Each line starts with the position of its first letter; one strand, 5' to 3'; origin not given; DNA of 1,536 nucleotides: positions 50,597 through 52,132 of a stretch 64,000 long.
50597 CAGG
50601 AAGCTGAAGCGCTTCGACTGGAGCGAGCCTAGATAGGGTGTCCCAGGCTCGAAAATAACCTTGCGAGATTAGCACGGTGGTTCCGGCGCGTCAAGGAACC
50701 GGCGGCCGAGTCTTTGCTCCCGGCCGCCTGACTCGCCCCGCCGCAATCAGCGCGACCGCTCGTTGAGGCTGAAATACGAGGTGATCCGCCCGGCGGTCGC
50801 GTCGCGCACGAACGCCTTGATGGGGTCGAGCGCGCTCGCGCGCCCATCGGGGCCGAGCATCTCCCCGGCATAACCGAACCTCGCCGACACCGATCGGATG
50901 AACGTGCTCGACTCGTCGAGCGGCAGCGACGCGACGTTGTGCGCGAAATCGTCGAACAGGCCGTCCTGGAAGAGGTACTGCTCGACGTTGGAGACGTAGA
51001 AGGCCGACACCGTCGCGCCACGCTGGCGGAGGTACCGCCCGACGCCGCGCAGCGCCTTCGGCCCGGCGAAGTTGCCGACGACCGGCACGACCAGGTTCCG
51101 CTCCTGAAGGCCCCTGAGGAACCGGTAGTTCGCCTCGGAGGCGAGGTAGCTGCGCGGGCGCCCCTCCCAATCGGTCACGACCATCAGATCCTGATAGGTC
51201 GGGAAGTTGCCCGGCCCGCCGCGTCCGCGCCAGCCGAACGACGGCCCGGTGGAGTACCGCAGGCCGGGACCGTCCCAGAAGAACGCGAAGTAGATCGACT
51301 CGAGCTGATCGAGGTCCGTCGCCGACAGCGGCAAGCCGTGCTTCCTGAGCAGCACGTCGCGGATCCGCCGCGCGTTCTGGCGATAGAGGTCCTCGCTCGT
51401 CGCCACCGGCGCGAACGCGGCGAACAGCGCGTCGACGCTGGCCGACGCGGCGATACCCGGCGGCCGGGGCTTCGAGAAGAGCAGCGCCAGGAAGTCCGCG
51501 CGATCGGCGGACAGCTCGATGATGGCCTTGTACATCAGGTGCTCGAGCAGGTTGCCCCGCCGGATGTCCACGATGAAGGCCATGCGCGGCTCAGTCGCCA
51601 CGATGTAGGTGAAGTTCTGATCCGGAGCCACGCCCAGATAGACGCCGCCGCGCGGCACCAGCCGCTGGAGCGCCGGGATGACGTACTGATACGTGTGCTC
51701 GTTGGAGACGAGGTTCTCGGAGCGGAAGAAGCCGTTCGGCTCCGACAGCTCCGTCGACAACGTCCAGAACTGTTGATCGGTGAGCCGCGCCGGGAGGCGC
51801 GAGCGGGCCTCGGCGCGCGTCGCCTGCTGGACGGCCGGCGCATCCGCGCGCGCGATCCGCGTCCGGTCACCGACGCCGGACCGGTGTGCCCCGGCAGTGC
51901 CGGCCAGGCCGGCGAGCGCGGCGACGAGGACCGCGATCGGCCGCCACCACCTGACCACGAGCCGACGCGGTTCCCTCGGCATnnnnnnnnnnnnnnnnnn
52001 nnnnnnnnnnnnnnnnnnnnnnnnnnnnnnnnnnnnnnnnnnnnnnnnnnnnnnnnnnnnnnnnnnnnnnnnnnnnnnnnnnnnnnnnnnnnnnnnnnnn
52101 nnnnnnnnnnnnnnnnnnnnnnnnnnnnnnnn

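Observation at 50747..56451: Five tandem paralogs define a family with Rossmann/methyltransferase-like motif order behind signal-like N-termini, in two C-terminal classes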

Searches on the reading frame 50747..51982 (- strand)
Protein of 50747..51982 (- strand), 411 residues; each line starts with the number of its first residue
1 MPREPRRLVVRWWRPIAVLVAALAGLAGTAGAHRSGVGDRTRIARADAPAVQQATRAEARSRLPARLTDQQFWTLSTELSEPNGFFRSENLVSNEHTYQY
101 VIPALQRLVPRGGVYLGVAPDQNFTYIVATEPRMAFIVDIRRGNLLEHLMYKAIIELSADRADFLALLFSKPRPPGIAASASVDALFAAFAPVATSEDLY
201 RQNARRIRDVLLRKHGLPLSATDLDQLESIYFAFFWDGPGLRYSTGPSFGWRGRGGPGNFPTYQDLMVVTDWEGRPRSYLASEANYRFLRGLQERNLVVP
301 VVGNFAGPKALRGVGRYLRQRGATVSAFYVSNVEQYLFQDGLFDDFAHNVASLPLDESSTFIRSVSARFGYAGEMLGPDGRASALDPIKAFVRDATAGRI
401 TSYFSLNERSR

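Call 3: search_protein_families(library=pfam, proteins=[window:50747-51982:-], max_evalue=0.1)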
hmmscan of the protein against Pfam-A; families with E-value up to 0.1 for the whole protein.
window:50747-51982:- (411 aa): 1 family
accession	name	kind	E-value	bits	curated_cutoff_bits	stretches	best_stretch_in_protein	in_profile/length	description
PF25046.1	DUF7790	-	1.4e-34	120.2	23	2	272-370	124-220/272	Domain of unknown function (DUF7790)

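Call 4: search_protein_families(library=ncbifam, proteins=[window:50747-51982:-], max_evalue=0.1)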
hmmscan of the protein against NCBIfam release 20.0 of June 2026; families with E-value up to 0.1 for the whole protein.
window:50747-51982:- (411 aa): 2 families
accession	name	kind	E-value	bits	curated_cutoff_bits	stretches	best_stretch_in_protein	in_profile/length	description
NF047518.1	LIC_10091_fam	equivalog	4.9e-16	58.7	350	2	277-368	171-259/325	LIC_10091 family lipoprotein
NF038083.1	CU044_5270_fam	subfamily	0.045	13.5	100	1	3-78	23-105/284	CU044_5270 family protein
